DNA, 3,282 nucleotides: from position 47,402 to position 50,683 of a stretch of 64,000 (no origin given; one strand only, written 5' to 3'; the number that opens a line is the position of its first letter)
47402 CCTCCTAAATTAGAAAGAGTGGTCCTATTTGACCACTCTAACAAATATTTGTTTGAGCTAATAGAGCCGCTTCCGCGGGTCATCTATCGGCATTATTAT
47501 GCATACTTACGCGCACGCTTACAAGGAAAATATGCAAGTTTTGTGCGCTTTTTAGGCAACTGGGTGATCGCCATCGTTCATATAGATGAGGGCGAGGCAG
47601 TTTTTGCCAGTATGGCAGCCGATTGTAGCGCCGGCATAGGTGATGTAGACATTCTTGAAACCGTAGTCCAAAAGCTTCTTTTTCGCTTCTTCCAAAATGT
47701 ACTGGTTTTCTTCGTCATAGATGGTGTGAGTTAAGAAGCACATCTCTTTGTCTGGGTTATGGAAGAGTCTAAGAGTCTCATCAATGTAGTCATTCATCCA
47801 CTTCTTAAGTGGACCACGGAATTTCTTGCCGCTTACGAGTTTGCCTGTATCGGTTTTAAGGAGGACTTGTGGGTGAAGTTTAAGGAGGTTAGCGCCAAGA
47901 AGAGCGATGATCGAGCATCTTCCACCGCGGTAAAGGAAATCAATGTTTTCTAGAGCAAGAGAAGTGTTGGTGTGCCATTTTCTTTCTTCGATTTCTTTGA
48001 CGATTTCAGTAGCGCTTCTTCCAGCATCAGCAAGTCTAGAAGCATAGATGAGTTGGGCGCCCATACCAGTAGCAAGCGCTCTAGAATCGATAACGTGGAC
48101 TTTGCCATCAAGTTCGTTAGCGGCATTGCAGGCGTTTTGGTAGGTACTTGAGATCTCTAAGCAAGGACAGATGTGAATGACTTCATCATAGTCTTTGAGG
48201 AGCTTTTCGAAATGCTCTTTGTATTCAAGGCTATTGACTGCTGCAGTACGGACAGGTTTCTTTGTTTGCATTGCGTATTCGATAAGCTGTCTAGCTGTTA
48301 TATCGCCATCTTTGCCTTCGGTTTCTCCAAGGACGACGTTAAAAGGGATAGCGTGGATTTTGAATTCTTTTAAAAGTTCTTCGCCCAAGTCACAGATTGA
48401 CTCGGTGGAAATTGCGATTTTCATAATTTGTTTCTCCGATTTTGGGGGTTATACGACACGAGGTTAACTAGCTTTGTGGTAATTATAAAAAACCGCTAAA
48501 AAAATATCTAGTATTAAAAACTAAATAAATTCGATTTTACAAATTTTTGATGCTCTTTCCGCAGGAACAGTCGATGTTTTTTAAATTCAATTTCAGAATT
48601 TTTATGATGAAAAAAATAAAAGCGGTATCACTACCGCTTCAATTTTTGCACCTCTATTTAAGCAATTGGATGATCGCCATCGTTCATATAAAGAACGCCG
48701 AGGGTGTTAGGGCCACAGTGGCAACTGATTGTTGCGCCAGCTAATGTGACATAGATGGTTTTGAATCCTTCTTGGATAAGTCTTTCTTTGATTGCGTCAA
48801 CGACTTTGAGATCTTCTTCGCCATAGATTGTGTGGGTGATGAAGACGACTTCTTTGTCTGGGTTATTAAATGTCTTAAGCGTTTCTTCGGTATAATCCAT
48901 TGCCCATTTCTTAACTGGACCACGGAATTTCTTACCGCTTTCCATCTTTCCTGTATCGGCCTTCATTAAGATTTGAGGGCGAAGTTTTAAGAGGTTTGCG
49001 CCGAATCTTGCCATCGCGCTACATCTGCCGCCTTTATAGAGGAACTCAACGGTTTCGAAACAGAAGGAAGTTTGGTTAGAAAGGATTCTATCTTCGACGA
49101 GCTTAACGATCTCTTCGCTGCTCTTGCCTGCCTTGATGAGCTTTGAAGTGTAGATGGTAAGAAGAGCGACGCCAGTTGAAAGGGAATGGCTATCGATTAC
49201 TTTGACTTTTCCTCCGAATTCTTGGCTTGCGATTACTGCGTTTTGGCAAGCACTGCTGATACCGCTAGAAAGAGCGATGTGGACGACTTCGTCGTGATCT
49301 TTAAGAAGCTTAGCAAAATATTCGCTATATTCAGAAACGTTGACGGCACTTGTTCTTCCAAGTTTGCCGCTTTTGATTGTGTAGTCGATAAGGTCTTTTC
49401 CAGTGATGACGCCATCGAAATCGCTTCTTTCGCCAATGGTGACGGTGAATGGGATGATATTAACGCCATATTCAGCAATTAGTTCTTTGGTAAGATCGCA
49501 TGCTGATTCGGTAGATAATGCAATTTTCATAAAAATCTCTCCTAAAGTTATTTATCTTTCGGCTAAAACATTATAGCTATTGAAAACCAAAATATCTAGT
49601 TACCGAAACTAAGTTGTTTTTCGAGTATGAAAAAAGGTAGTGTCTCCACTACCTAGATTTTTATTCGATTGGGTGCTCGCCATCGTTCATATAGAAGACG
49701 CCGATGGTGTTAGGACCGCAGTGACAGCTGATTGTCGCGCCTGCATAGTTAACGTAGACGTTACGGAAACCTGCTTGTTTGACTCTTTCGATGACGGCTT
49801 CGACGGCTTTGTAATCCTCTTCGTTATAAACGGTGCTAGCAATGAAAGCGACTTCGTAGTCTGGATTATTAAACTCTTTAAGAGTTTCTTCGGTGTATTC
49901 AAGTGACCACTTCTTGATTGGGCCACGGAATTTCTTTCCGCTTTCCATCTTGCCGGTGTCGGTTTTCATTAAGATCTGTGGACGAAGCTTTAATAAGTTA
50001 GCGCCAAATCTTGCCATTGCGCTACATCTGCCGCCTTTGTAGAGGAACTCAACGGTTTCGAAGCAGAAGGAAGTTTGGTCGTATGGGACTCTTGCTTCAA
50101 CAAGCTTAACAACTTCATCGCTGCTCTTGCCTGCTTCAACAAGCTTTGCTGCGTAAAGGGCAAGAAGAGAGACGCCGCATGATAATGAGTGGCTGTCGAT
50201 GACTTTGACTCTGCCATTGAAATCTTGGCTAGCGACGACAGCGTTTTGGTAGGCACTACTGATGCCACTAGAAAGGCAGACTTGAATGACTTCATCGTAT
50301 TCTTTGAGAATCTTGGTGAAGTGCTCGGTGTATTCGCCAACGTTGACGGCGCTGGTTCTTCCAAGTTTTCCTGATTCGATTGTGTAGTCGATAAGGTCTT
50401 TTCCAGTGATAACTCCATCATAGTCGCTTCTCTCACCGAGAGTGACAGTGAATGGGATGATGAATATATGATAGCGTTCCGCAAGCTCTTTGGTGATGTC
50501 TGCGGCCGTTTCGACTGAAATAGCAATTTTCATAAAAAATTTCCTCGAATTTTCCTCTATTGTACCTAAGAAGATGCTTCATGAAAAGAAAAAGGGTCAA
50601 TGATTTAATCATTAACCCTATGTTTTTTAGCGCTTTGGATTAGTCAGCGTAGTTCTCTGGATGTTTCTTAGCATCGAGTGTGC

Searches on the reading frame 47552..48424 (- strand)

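Call 20: search_protein_families(library=pfam, max_evalue=0.00001, proteins=[window:47552-48424:-])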
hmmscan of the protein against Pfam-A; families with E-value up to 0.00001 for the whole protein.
window:47552-48424:- (290 aa): 1 family
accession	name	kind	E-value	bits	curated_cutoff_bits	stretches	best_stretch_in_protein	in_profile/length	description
PF02645.21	DegV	-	8e-53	180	27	1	2-282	1-278/280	Uncharacterised protein, DegV family COG1307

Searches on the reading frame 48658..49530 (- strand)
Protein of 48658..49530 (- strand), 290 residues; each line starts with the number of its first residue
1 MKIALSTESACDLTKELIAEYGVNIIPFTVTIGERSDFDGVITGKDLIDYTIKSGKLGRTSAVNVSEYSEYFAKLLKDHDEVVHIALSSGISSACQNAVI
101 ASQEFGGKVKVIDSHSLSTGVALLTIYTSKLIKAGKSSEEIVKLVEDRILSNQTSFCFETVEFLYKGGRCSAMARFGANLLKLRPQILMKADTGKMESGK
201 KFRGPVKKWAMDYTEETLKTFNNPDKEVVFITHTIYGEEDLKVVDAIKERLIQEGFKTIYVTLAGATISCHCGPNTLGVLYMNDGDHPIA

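Call 20: search_protein_families(library=pfam, max_evalue=0.00001, proteins=[window:48658-49530:-])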
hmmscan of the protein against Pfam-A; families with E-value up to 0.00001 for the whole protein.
window:48658-49530:- (290 aa): 1 family
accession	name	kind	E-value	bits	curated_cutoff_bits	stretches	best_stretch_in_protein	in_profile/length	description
PF02645.21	DegV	-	5.6e-55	187.1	27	1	2-282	1-278/280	Uncharacterised protein, DegV family COG1307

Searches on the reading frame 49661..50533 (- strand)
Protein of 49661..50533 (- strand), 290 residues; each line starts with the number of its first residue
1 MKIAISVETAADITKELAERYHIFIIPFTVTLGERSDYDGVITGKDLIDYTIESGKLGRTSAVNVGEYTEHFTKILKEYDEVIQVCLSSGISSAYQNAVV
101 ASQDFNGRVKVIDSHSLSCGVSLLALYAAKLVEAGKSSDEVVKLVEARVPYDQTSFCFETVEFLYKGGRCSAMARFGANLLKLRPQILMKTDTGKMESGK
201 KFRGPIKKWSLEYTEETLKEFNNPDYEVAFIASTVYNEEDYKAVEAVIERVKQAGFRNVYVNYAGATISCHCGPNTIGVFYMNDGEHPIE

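Call 20: search_protein_families(library=pfam, max_evalue=0.00001, proteins=[window:49661-50533:-])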
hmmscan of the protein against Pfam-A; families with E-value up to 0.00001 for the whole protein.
window:49661-50533:- (290 aa): 1 family
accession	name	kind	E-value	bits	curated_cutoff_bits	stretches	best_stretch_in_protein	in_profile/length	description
PF02645.21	DegV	-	8.5e-54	183.2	27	1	2-282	1-278/280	Uncharacterised protein, DegV family COG1307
